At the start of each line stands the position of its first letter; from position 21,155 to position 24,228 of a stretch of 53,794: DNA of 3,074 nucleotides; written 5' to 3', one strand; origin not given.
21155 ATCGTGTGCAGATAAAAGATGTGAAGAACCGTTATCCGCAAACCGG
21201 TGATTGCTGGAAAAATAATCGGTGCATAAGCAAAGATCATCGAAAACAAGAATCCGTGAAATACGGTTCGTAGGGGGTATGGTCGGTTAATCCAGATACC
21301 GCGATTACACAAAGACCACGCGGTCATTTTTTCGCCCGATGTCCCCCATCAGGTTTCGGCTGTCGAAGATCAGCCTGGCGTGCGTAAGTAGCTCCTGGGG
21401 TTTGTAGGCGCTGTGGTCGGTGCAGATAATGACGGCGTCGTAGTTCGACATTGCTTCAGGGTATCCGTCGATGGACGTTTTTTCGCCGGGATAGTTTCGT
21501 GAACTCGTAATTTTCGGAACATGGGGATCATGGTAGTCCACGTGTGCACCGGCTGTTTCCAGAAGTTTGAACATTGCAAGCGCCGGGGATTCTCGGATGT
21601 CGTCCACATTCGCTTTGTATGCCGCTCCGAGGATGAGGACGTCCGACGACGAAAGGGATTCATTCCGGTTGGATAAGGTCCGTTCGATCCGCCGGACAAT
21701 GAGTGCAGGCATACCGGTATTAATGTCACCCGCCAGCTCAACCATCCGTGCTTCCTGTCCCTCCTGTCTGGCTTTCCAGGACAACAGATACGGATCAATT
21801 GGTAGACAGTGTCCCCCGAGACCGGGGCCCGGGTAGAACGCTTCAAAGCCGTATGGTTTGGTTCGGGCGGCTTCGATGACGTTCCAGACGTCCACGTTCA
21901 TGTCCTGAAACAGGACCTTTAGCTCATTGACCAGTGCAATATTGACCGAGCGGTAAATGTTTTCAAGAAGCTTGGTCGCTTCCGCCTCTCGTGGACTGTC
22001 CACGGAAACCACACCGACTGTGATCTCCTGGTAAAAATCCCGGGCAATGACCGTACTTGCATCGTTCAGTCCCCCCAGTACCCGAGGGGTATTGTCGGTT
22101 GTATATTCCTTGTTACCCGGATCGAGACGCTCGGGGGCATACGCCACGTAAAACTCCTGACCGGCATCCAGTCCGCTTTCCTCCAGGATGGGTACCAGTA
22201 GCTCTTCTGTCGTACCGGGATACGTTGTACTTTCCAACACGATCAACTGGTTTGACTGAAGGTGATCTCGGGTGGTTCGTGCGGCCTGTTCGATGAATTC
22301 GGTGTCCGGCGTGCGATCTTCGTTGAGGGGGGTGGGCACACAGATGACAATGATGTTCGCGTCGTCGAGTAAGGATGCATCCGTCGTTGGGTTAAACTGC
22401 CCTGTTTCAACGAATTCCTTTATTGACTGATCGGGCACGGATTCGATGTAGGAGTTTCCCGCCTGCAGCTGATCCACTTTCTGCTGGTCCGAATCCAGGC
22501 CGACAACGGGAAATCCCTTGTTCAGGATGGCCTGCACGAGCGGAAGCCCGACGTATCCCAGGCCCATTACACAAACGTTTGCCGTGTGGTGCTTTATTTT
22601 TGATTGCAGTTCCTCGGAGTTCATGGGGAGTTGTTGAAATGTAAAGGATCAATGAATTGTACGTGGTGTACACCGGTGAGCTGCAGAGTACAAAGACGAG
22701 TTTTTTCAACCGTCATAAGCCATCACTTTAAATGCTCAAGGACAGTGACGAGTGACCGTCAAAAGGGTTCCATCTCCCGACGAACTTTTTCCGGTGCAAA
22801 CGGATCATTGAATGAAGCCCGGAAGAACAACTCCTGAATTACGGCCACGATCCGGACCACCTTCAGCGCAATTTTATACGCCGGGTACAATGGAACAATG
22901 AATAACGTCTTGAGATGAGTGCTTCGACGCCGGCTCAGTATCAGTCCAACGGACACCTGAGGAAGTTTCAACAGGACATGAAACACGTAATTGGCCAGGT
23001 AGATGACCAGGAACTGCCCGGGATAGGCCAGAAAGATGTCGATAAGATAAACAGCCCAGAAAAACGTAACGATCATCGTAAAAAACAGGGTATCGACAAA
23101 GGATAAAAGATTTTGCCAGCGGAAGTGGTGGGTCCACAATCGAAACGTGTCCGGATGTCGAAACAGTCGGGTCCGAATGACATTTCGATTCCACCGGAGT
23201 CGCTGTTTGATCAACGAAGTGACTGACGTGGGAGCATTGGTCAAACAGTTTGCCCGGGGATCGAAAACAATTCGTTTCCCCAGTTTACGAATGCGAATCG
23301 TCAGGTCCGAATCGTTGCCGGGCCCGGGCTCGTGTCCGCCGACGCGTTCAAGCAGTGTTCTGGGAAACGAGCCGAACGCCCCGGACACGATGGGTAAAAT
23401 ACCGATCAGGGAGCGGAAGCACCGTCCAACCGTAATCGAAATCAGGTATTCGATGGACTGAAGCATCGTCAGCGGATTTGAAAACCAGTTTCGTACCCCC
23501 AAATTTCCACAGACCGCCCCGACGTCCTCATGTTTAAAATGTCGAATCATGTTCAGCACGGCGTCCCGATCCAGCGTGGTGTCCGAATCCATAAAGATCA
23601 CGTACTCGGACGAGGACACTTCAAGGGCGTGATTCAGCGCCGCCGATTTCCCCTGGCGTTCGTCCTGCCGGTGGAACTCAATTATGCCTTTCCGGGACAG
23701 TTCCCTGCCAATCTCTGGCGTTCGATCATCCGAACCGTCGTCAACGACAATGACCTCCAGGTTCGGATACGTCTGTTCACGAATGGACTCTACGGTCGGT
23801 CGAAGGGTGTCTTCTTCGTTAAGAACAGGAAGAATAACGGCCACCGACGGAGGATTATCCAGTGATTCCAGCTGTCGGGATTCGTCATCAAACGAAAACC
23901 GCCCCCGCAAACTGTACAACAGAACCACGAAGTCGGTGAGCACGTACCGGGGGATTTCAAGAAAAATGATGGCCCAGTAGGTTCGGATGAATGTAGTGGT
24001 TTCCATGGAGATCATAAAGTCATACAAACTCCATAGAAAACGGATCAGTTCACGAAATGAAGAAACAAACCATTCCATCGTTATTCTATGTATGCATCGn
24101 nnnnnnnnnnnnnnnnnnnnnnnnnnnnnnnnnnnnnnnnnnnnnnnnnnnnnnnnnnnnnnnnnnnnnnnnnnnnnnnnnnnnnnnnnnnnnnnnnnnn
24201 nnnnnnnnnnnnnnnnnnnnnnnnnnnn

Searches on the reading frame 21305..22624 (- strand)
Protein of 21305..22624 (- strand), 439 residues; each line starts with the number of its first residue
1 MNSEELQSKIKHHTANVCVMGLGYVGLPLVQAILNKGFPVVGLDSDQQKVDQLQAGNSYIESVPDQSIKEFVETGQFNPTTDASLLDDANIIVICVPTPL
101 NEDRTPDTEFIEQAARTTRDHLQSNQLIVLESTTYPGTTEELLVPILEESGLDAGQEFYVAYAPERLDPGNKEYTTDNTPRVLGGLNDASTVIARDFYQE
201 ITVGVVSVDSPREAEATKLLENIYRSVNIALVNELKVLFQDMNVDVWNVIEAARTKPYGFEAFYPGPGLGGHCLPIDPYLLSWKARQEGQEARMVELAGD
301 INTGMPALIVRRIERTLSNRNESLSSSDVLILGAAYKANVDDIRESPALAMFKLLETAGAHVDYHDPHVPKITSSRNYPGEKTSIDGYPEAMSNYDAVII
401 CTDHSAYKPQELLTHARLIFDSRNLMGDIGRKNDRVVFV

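Call 3: search_protein_families(library=pfam, proteins=[window:21305-22624:-], max_evalue=1)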
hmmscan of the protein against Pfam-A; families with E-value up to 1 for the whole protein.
window:21305-22624:- (439 aa): 12 families
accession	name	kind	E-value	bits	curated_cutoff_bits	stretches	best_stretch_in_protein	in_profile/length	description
PF03721.20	UDPG_MGDP_dh_N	-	1.6e-45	155.4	27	1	16-192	2-181/187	UDP-glucose/GDP-mannose dehydrogenase family, NAD binding domain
PF00984.24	UDPG_MGDP_dh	-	1.4e-29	102.5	25.4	1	212-303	1-93/94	UDP-glucose/GDP-mannose dehydrogenase family, central domain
PF03720.21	UDPG_MGDP_dh_C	-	7.4e-25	87.8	30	1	330-426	1-101/103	UDP-glucose/GDP-mannose dehydrogenase family, UDP binding domain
PF03446.21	NAD_binding_2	-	9.7e-07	29.4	21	1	17-143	2-104/161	NAD binding domain of 6-phosphogluconate dehydrogenase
PF02254.24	TrkA_N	-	0.0027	18.5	23.8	1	17-55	1-39/116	TrkA-N domain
PF01210.29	NAD_Gly3P_dh_N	-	0.01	16.2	23.1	1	17-99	2-80/158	NAD-dependent glycerol-3-phosphate dehydrogenase N-terminus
PF01262.27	AlaDh_PNT_C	-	0.011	15.5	23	1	9-76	22-80/214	Alanine dehydrogenase/PNT, C-terminal domain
PF02737.24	3HCDH_N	-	0.013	15.8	22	1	16-81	1-59/180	3-hydroxyacyl-CoA dehydrogenase, NAD binding domain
PF03807.23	F420_oxidored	-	0.025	15.6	21.6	0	17-98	2-69/94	NADP oxidoreductase coenzyme F420-dependent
PF02558.23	ApbA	-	0.1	12.7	22.2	1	17-98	1-76/150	Ketopantoate reductase PanE/ApbA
PF02826.25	2-Hacid_dh_C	-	0.11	12.3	25.1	0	11-55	33-77/178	D-isomer specific 2-hydroxyacid dehydrogenase, NAD binding domain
PF21799.2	MurD-like_N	-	0.13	13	27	1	16-54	2-42/88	Mur ligase MurD-like, N-terminal domain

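Call 39: search_protein_families(library=ncbifam, proteins=[window:21305-22624:-], max_evalue=0.00001)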
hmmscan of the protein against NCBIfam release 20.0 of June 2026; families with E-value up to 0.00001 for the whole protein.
window:21305-22624:- (439 aa): 7 families
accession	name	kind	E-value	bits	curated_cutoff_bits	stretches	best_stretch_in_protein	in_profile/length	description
TIGR03026.1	NDP-sugDHase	subfamily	2.3e-130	435.1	189.8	1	16-424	2-413/413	nucleotide sugar dehydrogenase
NF040825.1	UDPMaNacDH_Arch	equivalog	7.8e-82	275.3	750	1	16-411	2-381/418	UDP-N-acetyl-D-mannosamine dehydrogenase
NF008286.0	PRK11064.1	equivalog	1.3e-69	234.8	459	1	15-422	4-415/420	UDP-N-acetyl-D-mannosamine dehydrogenase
NF011729.0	PRK15182.1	equivalog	3e-62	210.8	592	1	16-408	8-392/425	Vi polysaccharide biosynthesis UDP-N-acetylglucosamine C-6 dehydrogenase TviB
NF041297.1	UDPGDh_AglM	equivalog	1.7e-48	165.6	670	1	16-408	2-396/429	UDP-glucose 6-dehydrogenase AglM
NF047673.2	TeichurnBiosyTuaD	equivalog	3.9e-41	141.6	700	1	16-425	3-413/439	UDP-glucose 6-dehydrogenase TuaD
NF011631.0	PRK15057.1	equivalog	1.9e-09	37.1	757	1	17-278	3-258/388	UDP-glucose 6-dehydrogenase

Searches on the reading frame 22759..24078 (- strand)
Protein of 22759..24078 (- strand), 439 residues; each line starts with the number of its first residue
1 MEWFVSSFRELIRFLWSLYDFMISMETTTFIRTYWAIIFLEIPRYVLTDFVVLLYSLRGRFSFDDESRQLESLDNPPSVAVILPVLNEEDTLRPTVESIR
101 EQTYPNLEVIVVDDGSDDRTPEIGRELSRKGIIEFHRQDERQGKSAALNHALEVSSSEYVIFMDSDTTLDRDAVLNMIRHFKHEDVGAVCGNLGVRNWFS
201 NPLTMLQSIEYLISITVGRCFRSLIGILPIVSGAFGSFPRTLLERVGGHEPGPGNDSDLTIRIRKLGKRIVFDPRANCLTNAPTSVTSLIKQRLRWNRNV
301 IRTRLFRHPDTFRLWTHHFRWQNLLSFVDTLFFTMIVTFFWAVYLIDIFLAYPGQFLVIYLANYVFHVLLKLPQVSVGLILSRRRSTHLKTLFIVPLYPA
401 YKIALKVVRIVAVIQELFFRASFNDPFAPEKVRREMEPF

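Call 3: search_protein_families(library=pfam, proteins=[window:22759-24078:-], max_evalue=1)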
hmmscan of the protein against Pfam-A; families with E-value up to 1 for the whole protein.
window:22759-24078:- (439 aa): 9 families
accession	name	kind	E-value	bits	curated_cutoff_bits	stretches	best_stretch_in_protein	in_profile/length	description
PF00535.33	Glycos_transf_2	-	7.4e-37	127.3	23.3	1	81-246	2-167/168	Glycosyl transferase family 2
PF13641.12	Glyco_tranf_2_3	-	2.8e-26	93.4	27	1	77-298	2-229/230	Glycosyltransferase like family 2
PF13632.12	Glyco_trans_2_3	-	1.8e-20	74.1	27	1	159-346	1-189/198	Glycosyl transferase family group 2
PF03142.21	Chitin_synth_2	-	7.3e-12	45.1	27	2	156-236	201-282/527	Chitin synthase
PF13506.12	Glyco_transf_21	-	1e-10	41.8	21.7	1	144-298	18-174/174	Glycosyl transferase family 21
PF10111.15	Glyco_tranf_2_2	-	7.2e-08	32.7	27.3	1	81-178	2-103/276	Glycosyltransferase like family 2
PF13704.12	Glyco_tranf_2_4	-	2e-05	25.4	27.5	1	87-167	2-82/98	Glycosyl transferase family 2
PF13712.12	Glyco_tranf_2_5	-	0.00036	20.8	27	1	141-207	38-104/210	Glycosyltransferase like family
PF03552.20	Cellulose_synt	-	0.099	11.6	24.7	1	279-372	450-543/722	Cellulose synthase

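Call 4: search_protein_families(library=ncbifam, proteins=[window:22759-24078:-], max_evalue=1)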
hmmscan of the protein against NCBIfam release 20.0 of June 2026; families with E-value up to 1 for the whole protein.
window:22759-24078:- (439 aa): 35 families (the best 25 are shown)
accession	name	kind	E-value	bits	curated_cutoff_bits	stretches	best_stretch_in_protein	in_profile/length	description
TIGR03937.1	PgaC_IcaA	equivalog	9.6e-51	173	422.3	1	65-418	33-391/407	poly-beta-1,6-N-acetyl-D-glucosamine synthase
TIGR03111.1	glyc2_xrt_Gpos1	hypoth_equivalog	2.4e-36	125.5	363.95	1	62-424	34-415/439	TIGR03111 family XrtG-associated glycosyltransferase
TIGR04242.1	nodulat_NodC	equivalog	4.1e-28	98.5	550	1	66-305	37-289/395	chitooligosaccharide synthase NodC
TIGR03965.1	mycofact_glyco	equivalog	9.1e-24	84.1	280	1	71-312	68-311/467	mycofactocin biosynthesis glycosyltransferase MftF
NF041875.1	EPS_EpsD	equivalog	5.2e-19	68.8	370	2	79-184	1-107/325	exopolysaccharide biosynthesis glycosyltransferase EpsD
NF041394.1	GtaseAglG_Halo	equivalog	4.5e-18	65.6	440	1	85-262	11-187/304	glucosyl-dolichyl phosphate glucuronosyltransferase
NF047683.1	TeichurnBiosyTuaG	equivalog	2e-17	63.7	400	1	76-184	5-114/252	teichuronic acid biosynthesis protein TuaG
NF038299.1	EPS_HpsN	equivalog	6.6e-16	58.2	425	1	77-196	1-122/317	hormogonium polysaccharide biosynthesis glycosyltransferase HpsN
TIGR04283.1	glyco_like_mftF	equivalog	1.4e-15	57.5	182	1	80-214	2-126/221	TIGR04283 family arsenosugar biosynthesis glycosyltransferase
NF007482.0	PRK10073.1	equivalog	2e-15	56.6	423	1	76-174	5-103/334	glycosyltransferase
NF050050.1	ProtGlycPglI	equivalog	5.2e-14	52.3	500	1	77-183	2-110/306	GalNAc(5)-diNAcBac-PP-undecaprenol beta-1,3-glucosyltransferase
TIGR04182.1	glyco_TIGR04182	equivalog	2.9e-13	49.9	325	1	79-193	2-109/293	S-layer glycoprotein N-glycosyltransferase AglJ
TIGR03030.1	CelA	equivalog_domain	4.3e-13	48.2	699.1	2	53-182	103-254/714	UDP-forming cellulose synthase catalytic subunit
NF010496.0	PRK13915.1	equivalog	9e-13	48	262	1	68-170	22-130/307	glucosyl-3-phosphoglycerate synthase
NF053739.1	GlytfEpsEBac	equivalog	1.8e-12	46.8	450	1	77-166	1-92/265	glycosyltransferase EpsE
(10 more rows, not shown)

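Call 49: search_solved_structures(query=window:22759-24078:-, max_evalue=0.001)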
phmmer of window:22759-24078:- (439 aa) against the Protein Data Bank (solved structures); distinct sequences matched with E-value up to 0.001: 36.
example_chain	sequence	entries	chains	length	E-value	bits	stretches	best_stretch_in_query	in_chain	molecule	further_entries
6yv7_B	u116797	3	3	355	3.6e-18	68.8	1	77-283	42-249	Glycosyl transferase, family 2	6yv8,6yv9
6yv7_A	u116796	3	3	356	3.6e-18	68.8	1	77-283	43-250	Glycosyl transferase, family 2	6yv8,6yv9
2z87_A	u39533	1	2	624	5.9e-13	51.6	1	67-190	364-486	Chondroitin synthase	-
2z86_A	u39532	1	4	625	5.9e-13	51.6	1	67-190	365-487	Chondroitin synthase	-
8smm_A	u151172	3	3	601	2.1e-12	49.8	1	155-337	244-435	Hyaluronan synthase 1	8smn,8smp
6h1j_A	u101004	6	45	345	1.7e-11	46.8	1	77-197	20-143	Probable ss-1,3-N-acetylglucosaminyltransferase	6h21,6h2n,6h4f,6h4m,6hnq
3bcv_A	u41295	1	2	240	2.8e-11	46.1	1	77-179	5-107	Putative glycosyltransferase protein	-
5hea_A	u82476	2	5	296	7.4e-11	44.7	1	73-174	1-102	Putative glycosyltransferase (GalT1)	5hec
7sp7_A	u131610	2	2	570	1.8e-10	43.4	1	141-353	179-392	Hyaluronan synthase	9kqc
8snc_A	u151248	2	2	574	1.9e-10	43.4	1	141-353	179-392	Hyaluronan synthase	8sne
7sp6_A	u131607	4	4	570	8.5e-10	41.2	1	141-353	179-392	Hyaluronan synthase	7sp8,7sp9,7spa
8snd_A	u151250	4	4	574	8.8e-10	41.2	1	141-352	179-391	Hyaluronan synthase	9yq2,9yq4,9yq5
5mlz_A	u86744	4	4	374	1.4e-08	37.2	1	78-185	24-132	Dolichol monophosphate mannose synthase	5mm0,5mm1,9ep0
8vh7_A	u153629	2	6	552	2.5e-08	36.4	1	75-174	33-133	Heparosan synthase B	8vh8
8viw_A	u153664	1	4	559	2.6e-08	36.3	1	75-174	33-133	Heparosan synthase B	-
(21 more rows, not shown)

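Call 61: find_homologous_proteins(query=window:22759-24078:-, max_evalue=1e-30)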
Query window:22759-24078:- (439 aa): 768 proteins with E <= 1e-30 among 5698 candidates; the best 120 are listed.
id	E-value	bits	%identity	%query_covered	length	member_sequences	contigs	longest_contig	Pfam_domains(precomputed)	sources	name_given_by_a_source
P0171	4.4e-294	993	100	100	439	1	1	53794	PF13632.13,PF10111.15,PF13506.14,PF13641.13,PF03142.22,PF01644.24,PF00535.33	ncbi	-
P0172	6.8e-236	801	77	100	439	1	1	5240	PF13632.13,PF10111.15,PF13506.14,PF13641.13,PF03142.22,PF01644.24,PF00535.33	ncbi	-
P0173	1.2e-142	494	52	100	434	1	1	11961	PF13632.13,PF10111.15,PF13506.14,PF13641.13,PF03142.22,PF01644.24,PF00535.33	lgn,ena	-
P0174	1.4e-142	494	52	100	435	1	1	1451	PF13632.13,PF10111.15,PF13506.14,PF13641.13,PF03142.22,PF01644.24,PF00535.33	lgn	-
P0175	1.8e-139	483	51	98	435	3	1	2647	PF13632.13,PF10111.15,PF13506.14,PF13641.13,PF03142.22,PF01644.24,PF00535.33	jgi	-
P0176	1.2e-137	477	53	96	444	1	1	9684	PF13632.13,PF10111.15,PF13506.14,PF13641.13,PF03142.22,PF01644.24,PF00535.33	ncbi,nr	ncbi:MAG: glycosyltransferase [Nitrospinota bacterium]|nr:MAG: glycosyltransferase [Nitrospinota bac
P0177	4.7e-137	475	51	97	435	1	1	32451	PF13632.13,PF10111.15,PF13506.14,PF13641.13,PF03142.22,PF01644.24,PF00535.33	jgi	jgi:cellulose synthase/poly-beta-1,6-N-acetylglucosamine synthase-like glycosyltransferase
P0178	9.6e-137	474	51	98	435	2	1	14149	PF13632.13,PF10111.15,PF13506.14,PF13641.13,PF03142.22,PF01644.24,PF00535.33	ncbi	-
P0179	1.0e-132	461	50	95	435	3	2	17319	PF13632.13,PF10111.15,PF13506.14,PF13641.13,PF03142.22,PF01644.24,PF00535.33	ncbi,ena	-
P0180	1.9e-132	460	49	99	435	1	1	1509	PF13632.13,PF10111.15,PF13506.14,PF13641.13,PF03142.22,PF01644.24,PF00535.33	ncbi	-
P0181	1.2e-131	458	49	100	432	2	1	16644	PF13632.13,PF13506.14,PF13641.13,PF03142.22,PF01644.24,PF00535.33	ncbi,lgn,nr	ncbi:MAG: glycosyltransferase family 2 protein [Nitrospirae bacterium]|nr:MAG: glycosyltransferase f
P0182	2.4e-131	457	50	98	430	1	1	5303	PF13632.13,PF13506.14,PF13641.13,PF03142.22,PF01644.24,PF00535.33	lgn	-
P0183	6.0e-128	445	46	100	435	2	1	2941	PF13632.13,PF10111.15,PF13506.14,PF13641.13,PF03142.22,PF00535.33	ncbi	-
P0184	2.0e-127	444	48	100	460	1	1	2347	PF13632.13,PF10111.15,PF13506.14,PF13641.13,PF03142.22,PF01644.24,PF00535.33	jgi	-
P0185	2.4e-126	440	48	100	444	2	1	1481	PF13632.13,PF10111.15,PF13506.14,PF13641.13,PF03142.22,PF01644.24,PF00535.33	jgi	-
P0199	5.9e-120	419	47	93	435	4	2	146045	PF13632.13,PF10111.15,PF13506.14,PF13641.13,PF03142.22,PF01644.24,PF00535.33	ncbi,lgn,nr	ncbi:MAG: glycosyl transferase family 2 MxdB [Nitrospirales bacterium]|nr:MAG: glycosyl transferase 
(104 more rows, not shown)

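Call 69: find_encoding_contigs(protein=P0199, flank=7000, max_places=2)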
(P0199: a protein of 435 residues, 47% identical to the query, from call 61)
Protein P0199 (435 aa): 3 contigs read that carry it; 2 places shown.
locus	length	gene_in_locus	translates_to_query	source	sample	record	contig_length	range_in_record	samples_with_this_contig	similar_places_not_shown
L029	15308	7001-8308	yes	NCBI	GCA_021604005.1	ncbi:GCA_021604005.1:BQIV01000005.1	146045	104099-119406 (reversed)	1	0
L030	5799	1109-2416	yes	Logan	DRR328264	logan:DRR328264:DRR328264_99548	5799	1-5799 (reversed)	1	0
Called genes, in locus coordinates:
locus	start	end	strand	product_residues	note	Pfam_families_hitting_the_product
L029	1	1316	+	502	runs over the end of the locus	PF00072:Response_reg (weak), PF00512:HisKA, PF02518:HATPase_c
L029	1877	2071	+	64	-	-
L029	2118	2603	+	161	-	PF00072:Response_reg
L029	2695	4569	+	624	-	PF00989:PAS (weak), PF08448:PAS_4, PF13426:PAS_9, PF02518:HATPase_c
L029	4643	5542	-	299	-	PF06977:SdiA-regulated (faint), PF13449:Phytase-like (faint)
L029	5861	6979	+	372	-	PF18551:TackOD1, PF00990:GGDEF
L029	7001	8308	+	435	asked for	PF13506:Glyco_transf_21, PF00535:Glycos_transf_2, PF10111:Glyco_tranf_2_2 (weak), PF13641:Glyco_tranf_2_3, PF03142:Chitin_synth_2 (faint), PF01644:Chitin_synth_1 (weak), PF13632:Glyco_trans_2_3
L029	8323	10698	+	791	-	PF02321:OEP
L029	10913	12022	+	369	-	PF00364:Biotin_lipoyl (faint), PF25917:BSH_RND (weak), PF25973:BSH_CzcB, PF25984:BSH_YknX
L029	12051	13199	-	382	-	PF00072:Response_reg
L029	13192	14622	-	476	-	PF13426:PAS_9, PF00989:PAS, PF08448:PAS_4, PF13426:PAS_9, PF00512:HisKA, PF02518:HATPase_c, PF13581:HATPase_c_2 (weak)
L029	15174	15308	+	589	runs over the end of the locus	PF00072:Response_reg (weak), PF00989:PAS (faint), PF02518:HATPase_c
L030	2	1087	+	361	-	?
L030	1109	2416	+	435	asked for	PF13506:Glyco_transf_21, PF00535:Glycos_transf_2, PF10111:Glyco_tranf_2_2 (weak), PF13641:Glyco_tranf_2_3, PF03142:Chitin_synth_2 (faint), PF01644:Chitin_synth_1 (weak), PF13632:Glyco_trans_2_3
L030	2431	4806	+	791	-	PF02321:OEP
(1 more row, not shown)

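Call 70: list_cluster_members(proteins=[L029:5861-6979:+, L029:8323-10698:+, L029:10913-12022:+, P0199])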
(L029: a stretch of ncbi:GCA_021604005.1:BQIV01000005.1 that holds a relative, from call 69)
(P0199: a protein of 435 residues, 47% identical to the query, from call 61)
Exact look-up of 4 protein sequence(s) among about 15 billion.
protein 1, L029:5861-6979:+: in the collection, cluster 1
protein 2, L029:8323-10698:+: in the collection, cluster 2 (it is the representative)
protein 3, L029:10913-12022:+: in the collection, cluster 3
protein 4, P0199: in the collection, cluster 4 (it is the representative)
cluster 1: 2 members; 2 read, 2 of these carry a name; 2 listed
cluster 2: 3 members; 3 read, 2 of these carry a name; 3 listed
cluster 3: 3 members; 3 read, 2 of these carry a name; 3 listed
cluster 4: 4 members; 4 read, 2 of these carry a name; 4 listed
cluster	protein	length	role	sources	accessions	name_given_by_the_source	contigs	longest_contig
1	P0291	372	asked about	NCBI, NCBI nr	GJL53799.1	MAG: hypothetical protein NPIRA02_09310 [Nitrospirales bacterium]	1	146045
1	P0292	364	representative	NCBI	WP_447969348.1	TackOD1 domain-containing metal-binding protein [Nitrospira sp. M1]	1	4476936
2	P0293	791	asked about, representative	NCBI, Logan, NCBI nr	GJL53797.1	MAG: hypothetical protein NPIRA02_09290 [Nitrospirales bacterium]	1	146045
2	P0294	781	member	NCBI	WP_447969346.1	TolC family protein [Nitrospira sp. M1]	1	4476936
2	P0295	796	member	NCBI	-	-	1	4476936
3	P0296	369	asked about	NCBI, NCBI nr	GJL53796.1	MAG: hypothetical protein NPIRA02_09280 [Nitrospirales bacterium]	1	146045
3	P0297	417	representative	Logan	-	-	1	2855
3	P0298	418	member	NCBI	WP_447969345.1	HlyD family secretion protein [Nitrospira sp. M1]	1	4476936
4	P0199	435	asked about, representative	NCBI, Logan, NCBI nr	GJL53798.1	MAG: glycosyl transferase family 2 MxdB [Nitrospirales bacterium]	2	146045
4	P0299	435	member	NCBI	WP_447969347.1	glycosyltransferase [Nitrospira sp. M1]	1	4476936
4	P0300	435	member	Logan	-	-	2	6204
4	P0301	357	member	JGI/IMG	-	-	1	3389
